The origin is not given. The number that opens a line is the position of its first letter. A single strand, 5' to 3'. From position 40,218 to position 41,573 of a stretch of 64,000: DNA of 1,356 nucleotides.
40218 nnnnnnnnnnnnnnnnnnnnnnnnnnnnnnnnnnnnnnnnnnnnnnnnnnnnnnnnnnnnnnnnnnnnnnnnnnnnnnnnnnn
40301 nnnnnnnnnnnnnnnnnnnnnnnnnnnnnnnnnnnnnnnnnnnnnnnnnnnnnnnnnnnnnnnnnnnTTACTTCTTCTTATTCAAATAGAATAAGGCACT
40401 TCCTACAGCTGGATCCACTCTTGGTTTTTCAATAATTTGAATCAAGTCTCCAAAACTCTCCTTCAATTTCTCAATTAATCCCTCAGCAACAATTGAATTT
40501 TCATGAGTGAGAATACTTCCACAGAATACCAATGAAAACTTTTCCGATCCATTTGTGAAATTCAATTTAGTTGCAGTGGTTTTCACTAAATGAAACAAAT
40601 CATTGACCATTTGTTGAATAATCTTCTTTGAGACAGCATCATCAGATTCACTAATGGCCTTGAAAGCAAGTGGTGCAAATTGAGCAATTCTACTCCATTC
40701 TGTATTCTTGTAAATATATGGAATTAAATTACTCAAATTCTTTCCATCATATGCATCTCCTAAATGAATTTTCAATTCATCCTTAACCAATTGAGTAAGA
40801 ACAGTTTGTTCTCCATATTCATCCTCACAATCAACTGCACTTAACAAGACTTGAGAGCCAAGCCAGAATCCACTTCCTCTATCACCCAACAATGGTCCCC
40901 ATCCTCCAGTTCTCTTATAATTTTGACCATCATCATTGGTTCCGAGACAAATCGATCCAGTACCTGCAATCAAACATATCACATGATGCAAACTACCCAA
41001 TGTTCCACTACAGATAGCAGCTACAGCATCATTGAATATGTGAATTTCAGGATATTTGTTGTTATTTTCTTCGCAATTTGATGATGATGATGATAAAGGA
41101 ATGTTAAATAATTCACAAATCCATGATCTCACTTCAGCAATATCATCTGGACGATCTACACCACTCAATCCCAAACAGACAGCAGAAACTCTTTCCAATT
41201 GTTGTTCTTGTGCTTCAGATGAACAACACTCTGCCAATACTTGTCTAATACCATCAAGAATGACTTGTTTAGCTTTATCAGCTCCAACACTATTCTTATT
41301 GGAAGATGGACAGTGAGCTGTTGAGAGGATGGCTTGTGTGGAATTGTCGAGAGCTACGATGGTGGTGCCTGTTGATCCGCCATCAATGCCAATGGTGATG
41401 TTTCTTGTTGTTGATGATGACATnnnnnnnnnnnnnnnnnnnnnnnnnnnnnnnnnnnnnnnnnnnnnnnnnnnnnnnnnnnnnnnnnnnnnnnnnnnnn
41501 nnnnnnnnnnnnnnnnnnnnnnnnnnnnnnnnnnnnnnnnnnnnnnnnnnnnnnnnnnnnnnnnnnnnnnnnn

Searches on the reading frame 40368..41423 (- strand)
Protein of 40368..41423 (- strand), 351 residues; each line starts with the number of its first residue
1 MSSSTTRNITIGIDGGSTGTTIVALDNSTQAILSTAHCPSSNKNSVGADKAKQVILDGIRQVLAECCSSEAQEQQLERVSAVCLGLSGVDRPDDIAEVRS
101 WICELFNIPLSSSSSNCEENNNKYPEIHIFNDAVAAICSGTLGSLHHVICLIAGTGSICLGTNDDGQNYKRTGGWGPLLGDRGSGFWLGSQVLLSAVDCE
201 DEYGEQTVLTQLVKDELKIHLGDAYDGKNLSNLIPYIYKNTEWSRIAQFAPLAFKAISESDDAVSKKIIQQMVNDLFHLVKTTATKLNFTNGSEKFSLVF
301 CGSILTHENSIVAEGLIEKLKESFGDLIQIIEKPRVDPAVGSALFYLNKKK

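Call 29: search_protein_families(library=pfam, proteins=[window:40368-41423:-], max_evalue=0.001)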
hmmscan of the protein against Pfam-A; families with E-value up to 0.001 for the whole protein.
window:40368-41423:- (351 aa): 1 family
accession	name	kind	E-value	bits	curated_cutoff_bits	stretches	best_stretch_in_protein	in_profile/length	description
PF01869.26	BcrAD_BadFG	-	1.9e-33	116.6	31.5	1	11-345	1-270/271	BadF/BadG/BcrA/BcrD ATPase family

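Call 30: list_cluster_members(proteins=[window:40371-41423:-, window:37314-38582:-, window:24812-26452:+, window:26636-28210:+, window:13416-15683:+, window:15769-17619:-, window:59526-63890:-, window:2733-4946:+])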
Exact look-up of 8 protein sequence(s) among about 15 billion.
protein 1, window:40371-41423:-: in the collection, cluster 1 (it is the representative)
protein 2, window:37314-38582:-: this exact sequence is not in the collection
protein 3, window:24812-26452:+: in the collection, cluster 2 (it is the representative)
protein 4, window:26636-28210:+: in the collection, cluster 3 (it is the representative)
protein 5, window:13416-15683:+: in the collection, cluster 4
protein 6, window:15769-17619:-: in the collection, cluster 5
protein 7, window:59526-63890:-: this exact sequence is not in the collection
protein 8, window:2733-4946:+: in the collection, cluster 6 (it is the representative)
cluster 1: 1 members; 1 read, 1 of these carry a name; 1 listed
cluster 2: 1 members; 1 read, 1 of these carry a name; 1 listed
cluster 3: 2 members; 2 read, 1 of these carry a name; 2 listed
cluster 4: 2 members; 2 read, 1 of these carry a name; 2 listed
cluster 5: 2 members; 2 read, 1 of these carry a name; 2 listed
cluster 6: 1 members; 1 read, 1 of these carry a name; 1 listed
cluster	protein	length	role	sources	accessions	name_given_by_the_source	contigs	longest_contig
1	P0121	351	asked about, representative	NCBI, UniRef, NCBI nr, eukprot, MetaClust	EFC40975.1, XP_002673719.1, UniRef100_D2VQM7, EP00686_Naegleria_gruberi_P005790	predicted protein [Naegleria gruberi] | N-acetyl-D-glucosamine kinase n=1 Tax=Naegleria gruberi TaxID=5762 RepID=D2VQM7_NAEGR | uncharacterized protein NAEGRDRAFT_71281 [Naegleria gruberi]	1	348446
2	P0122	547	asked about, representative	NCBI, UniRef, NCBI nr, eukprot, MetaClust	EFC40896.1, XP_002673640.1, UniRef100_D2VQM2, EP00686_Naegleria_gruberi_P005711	predicted protein [Naegleria gruberi] | Predicted protein n=1 Tax=Naegleria gruberi TaxID=5762 RepID=D2VQM2_NAEGR | uncharacterized protein NAEGRDRAFT_71275 [Naegleria gruberi]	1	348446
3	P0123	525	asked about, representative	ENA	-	-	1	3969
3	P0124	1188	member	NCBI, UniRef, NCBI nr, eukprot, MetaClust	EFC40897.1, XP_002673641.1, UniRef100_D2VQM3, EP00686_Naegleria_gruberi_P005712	predicted protein [Naegleria gruberi] | Predicted protein n=1 Tax=Naegleria gruberi TaxID=5762 RepID=D2VQM3_NAEGR | uncharacterized protein NAEGRDRAFT_51489 [Naegleria gruberi]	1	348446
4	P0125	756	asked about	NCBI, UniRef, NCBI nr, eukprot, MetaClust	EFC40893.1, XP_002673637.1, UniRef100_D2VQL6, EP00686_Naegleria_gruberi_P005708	predicted protein [Naegleria gruberi] | Predicted protein n=1 Tax=Naegleria gruberi TaxID=5762 RepID=D2VQL6_NAEGR | uncharacterized protein NAEGRDRAFT_51485 [Naegleria gruberi]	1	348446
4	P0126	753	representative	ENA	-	-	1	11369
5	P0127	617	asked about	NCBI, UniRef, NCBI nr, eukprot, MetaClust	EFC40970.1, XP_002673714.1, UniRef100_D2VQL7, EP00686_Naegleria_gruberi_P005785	hypothetical protein NAEGRDRAFT_71270 [Naegleria gruberi] | UNC93-like protein MFSD11 n=1 Tax=Naegleria gruberi TaxID=5762 RepID=D2VQL7_NAEGR | uncharacterized protein NAEGRDRAFT_71270 [Naegleria gruberi]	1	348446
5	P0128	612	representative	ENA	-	-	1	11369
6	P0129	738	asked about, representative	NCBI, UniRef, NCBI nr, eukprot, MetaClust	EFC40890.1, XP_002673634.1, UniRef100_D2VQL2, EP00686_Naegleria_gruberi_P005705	predicted protein [Naegleria gruberi] | Predicted protein n=1 Tax=Naegleria gruberi TaxID=5762 RepID=D2VQL2_NAEGR | uncharacterized protein NAEGRDRAFT_58948 [Naegleria gruberi]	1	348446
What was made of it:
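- Exact matches of six other window ORFs to N. gruberi RefSeq proteins identify the organism (call 30).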
